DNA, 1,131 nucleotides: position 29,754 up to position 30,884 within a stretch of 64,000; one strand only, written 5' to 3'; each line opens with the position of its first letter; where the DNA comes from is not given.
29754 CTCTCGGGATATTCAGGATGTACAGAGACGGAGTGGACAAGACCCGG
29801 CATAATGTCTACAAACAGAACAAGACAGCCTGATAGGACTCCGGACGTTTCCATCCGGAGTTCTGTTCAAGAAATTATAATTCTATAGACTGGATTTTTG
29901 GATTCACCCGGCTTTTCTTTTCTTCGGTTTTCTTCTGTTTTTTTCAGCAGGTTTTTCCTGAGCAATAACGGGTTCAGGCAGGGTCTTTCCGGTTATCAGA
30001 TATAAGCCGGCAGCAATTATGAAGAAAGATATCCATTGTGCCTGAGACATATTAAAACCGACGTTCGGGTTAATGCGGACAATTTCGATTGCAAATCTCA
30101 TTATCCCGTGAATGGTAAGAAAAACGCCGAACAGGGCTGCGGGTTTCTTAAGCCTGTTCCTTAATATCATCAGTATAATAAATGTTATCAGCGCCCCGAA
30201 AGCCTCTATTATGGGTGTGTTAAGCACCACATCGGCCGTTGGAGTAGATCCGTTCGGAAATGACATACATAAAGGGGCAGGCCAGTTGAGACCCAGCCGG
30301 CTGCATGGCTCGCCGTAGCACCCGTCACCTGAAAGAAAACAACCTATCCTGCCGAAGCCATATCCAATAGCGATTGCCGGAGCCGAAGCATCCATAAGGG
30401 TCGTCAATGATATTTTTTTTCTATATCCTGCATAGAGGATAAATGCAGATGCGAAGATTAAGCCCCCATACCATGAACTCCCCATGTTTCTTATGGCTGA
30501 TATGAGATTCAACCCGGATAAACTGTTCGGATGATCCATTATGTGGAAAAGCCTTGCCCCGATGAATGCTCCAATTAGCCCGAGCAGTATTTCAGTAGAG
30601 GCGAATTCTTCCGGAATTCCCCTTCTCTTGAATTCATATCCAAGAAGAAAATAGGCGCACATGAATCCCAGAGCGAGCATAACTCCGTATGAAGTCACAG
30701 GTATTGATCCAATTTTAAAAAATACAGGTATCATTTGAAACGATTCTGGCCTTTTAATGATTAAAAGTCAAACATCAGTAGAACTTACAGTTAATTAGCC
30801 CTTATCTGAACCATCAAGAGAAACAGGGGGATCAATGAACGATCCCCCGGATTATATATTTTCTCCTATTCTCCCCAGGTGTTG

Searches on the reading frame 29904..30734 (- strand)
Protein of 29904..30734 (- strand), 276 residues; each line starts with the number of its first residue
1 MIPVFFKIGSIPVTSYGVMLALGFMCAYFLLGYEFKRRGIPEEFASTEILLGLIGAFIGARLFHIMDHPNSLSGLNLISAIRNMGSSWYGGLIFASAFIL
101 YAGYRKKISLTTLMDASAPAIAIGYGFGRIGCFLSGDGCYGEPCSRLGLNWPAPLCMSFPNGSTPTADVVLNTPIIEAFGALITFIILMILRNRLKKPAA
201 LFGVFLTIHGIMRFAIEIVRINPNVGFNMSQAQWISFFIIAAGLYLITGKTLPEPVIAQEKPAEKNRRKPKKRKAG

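Call 49: search_protein_families(library=pfam, proteins=[window:29904-30734:-], max_evalue=0.0001)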
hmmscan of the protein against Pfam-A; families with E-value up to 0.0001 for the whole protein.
window:29904-30734:- (276 aa): 1 family
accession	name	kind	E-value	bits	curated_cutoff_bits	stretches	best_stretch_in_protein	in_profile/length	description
PF01790.23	LGT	-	8e-46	156.7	24.9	1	3-247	1-238/240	Prolipoprotein diacylglyceryl transferase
